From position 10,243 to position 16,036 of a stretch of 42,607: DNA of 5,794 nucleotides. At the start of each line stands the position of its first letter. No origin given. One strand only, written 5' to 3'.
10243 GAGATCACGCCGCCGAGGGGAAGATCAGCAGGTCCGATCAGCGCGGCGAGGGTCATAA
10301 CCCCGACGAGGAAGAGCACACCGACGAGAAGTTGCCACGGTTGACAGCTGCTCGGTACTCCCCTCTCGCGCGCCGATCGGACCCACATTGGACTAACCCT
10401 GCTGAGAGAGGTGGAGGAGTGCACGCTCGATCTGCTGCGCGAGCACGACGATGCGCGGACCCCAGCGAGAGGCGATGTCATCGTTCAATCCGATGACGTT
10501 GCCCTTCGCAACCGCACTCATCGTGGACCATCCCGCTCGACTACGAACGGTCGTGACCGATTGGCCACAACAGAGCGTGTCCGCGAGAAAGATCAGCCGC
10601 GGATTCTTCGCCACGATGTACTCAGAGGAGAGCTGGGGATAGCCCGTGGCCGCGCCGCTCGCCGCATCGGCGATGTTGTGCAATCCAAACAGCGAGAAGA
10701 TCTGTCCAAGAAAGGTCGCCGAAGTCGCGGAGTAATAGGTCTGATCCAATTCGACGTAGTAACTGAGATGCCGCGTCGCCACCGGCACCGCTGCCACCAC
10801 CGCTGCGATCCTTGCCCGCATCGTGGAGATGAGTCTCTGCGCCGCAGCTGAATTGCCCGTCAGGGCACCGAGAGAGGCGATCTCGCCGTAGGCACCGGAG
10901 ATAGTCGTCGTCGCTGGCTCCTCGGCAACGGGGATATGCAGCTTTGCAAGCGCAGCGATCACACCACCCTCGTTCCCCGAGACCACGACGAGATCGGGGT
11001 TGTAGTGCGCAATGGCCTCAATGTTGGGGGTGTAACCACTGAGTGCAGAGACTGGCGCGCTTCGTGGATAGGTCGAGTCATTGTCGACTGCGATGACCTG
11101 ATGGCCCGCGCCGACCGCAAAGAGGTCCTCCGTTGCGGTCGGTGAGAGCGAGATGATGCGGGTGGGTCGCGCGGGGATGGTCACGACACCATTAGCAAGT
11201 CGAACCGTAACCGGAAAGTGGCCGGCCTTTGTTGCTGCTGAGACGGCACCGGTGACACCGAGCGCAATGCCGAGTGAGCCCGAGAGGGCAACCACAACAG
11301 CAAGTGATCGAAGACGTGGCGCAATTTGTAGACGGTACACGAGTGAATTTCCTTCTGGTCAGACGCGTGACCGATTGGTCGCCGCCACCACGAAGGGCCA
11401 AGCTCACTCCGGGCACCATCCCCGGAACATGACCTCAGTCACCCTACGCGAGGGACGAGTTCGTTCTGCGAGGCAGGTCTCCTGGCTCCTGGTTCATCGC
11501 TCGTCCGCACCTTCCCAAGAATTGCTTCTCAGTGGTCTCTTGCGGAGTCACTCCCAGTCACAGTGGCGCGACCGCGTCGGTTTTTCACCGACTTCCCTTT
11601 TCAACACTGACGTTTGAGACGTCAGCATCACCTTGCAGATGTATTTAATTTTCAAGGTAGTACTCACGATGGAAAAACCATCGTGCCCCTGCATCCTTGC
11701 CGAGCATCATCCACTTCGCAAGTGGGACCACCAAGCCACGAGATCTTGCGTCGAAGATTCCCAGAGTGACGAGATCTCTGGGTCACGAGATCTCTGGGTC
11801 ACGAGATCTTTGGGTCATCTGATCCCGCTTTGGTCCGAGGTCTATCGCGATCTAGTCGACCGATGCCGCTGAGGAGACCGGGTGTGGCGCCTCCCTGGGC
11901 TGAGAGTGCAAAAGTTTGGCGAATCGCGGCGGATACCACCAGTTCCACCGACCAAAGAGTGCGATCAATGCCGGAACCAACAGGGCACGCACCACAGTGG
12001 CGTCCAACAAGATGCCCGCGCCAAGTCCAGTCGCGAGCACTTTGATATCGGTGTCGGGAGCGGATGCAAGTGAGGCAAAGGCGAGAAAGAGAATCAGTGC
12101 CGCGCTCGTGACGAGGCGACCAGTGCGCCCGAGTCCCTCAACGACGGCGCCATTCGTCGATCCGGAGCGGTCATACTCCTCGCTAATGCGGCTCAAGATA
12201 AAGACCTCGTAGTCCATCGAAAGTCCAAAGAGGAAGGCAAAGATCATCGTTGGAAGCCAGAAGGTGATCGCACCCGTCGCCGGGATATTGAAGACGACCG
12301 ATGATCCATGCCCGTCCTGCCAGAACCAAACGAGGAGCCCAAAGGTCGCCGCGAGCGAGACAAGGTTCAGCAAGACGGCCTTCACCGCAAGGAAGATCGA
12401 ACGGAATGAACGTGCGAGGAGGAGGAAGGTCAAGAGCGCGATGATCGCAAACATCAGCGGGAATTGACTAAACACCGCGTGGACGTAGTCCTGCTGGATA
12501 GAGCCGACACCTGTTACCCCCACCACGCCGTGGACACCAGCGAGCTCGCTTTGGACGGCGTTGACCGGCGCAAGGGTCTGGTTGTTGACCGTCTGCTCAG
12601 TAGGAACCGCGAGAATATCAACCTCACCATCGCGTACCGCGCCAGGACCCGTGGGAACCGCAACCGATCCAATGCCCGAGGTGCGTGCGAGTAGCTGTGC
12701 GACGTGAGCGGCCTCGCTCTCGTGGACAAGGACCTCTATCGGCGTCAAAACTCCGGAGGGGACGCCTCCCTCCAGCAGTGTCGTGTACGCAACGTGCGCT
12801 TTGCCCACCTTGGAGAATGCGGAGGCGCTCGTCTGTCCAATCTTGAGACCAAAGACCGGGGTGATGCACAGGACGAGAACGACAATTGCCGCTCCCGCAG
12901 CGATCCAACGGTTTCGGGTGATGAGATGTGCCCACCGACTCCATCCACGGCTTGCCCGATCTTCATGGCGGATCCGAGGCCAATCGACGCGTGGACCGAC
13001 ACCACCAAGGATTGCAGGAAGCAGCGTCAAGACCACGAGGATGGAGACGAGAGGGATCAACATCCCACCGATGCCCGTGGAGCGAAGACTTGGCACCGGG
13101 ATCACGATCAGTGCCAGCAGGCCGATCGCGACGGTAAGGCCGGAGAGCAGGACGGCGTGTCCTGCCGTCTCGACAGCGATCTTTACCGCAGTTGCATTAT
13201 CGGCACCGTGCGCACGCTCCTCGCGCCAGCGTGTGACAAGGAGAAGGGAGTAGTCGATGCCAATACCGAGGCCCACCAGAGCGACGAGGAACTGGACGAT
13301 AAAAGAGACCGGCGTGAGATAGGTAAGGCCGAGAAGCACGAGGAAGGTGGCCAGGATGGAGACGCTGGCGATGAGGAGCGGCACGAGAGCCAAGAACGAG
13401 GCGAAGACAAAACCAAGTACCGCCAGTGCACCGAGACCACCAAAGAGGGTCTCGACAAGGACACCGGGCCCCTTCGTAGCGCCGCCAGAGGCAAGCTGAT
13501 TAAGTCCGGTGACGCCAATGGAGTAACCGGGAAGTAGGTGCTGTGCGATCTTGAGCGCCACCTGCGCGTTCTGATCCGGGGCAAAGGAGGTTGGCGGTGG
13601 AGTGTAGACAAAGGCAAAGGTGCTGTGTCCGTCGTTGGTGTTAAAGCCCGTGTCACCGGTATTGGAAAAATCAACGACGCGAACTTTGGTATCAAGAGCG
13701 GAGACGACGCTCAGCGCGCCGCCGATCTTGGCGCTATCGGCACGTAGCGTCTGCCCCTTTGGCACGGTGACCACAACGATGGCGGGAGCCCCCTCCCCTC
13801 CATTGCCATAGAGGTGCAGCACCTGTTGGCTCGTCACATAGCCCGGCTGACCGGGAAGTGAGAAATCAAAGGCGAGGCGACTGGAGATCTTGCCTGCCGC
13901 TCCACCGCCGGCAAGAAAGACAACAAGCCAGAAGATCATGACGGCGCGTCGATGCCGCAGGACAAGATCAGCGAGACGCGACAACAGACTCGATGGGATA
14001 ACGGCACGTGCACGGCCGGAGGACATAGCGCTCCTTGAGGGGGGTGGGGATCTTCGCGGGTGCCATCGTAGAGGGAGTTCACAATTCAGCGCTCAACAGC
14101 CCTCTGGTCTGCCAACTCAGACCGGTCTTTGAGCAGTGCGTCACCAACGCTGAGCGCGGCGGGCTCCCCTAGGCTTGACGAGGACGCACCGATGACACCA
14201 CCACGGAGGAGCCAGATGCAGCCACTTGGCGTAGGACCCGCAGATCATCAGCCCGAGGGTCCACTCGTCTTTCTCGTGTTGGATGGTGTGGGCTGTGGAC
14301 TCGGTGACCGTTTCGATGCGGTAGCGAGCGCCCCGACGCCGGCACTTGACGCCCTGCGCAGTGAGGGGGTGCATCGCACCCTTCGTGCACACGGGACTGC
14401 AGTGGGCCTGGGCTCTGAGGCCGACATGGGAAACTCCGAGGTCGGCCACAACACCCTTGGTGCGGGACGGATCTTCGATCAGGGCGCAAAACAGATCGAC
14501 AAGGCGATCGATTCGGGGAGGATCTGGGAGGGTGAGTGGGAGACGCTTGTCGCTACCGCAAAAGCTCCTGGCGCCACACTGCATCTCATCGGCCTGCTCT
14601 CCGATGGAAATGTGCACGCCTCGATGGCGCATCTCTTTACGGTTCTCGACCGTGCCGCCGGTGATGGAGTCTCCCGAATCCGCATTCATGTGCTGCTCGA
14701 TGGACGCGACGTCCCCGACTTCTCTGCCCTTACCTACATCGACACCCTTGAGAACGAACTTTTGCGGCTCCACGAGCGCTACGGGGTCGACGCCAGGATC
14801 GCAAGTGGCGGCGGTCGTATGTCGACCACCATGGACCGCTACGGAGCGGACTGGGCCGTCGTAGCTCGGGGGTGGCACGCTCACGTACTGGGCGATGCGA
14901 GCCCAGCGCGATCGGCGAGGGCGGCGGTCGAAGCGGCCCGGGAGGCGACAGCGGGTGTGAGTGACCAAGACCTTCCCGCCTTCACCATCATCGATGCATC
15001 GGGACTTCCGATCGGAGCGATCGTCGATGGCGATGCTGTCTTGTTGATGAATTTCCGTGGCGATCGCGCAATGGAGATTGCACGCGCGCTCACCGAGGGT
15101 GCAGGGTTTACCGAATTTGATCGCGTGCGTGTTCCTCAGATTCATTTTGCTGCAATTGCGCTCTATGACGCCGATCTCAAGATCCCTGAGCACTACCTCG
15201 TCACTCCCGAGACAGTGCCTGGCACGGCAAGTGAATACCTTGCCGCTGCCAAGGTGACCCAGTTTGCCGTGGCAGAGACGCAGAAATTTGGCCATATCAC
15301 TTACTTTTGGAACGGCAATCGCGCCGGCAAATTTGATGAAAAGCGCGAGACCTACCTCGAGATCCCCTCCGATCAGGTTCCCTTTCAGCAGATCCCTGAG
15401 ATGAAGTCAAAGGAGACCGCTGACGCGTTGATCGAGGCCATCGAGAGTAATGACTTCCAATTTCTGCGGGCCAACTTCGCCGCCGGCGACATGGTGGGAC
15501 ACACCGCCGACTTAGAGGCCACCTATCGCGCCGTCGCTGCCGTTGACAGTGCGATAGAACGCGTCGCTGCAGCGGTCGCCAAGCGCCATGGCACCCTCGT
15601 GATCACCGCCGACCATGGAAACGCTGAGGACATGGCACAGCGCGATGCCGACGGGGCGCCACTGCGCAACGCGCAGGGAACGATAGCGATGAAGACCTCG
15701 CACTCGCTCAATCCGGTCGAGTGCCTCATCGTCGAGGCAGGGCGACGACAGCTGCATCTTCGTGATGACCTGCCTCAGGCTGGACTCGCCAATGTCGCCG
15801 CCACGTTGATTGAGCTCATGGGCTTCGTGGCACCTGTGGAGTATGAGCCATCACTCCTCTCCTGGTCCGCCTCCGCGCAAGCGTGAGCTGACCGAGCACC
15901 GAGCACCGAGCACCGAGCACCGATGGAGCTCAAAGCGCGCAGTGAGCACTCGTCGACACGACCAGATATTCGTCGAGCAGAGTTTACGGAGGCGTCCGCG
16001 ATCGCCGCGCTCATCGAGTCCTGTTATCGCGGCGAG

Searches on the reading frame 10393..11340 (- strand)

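Call 78: search_protein_families(library=pfam, proteins=[window:10393-11340:-], max_evalue=0.00001)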
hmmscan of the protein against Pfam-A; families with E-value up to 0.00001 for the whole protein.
window:10393-11340:- (315 aa): 1 family
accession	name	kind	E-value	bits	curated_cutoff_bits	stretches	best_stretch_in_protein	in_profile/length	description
PF01497.23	Peripla_BP_2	-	8.4e-30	104.3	27.5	1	62-287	1-233/235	Periplasmic binding protein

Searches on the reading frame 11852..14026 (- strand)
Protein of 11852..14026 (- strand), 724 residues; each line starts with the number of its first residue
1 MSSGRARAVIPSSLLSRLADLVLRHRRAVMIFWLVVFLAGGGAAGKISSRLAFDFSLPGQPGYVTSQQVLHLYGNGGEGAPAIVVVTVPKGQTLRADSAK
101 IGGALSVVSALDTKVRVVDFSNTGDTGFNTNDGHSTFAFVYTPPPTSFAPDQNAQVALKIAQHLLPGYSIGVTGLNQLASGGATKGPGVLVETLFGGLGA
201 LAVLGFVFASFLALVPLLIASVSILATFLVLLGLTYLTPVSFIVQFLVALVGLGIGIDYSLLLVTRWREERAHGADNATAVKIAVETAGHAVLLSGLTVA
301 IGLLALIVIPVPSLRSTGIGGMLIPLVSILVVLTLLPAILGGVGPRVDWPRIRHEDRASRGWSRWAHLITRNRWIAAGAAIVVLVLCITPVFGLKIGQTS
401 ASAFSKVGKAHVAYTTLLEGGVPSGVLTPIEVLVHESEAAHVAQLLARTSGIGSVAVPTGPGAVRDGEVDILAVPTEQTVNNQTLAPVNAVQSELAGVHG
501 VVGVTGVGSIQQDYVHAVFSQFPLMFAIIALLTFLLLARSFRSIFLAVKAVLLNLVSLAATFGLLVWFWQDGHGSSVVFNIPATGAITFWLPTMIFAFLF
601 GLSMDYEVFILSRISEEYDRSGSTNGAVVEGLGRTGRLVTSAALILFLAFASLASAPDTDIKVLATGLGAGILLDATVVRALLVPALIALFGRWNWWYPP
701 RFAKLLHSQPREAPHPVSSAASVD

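Call 78: search_protein_families(library=pfam, proteins=[window:11852-14026:-], max_evalue=0.00001)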
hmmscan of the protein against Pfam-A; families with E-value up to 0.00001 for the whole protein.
window:11852-14026:- (724 aa): 1 family
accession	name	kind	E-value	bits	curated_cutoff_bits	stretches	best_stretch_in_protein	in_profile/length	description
PF03176.21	MMPL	-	3.8e-70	236.9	20.5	2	76-371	23-328/333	MMPL family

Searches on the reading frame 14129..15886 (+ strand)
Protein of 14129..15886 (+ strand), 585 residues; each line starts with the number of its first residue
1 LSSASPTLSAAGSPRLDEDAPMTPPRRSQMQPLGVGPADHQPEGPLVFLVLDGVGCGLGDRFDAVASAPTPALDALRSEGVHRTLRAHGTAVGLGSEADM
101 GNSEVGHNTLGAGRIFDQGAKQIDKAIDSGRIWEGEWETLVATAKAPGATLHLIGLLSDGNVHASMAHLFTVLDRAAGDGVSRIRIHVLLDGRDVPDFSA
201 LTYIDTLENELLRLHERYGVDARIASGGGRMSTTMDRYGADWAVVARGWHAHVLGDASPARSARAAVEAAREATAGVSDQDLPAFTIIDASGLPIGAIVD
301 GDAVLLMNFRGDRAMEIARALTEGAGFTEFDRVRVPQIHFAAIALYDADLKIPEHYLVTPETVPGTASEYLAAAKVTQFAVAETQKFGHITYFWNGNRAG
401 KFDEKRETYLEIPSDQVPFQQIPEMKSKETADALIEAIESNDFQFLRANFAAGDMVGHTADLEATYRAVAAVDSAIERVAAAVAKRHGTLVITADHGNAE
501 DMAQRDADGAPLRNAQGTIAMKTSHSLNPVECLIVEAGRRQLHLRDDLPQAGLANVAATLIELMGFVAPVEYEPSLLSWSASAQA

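Call 78: search_protein_families(library=pfam, proteins=[window:14129-15886:+], max_evalue=0.00001)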
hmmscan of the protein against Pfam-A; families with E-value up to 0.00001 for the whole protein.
window:14129-15886:+ (585 aa): 3 families
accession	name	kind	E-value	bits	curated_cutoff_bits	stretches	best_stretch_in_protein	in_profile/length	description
PF01676.23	Metalloenzyme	-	6e-62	209.8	24.3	1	45-566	2-250/252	Metalloenzyme superfamily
PF06415.18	iPGM_N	-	4.5e-52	177.1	27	1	123-347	1-216/217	BPG-independent PGAM N-terminus (iPGM_N)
PF01663.27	Phosphodiest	-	8.2e-08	32.7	23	0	390-499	105-222/342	Type I phosphodiesterase / nucleotide pyrophosphatase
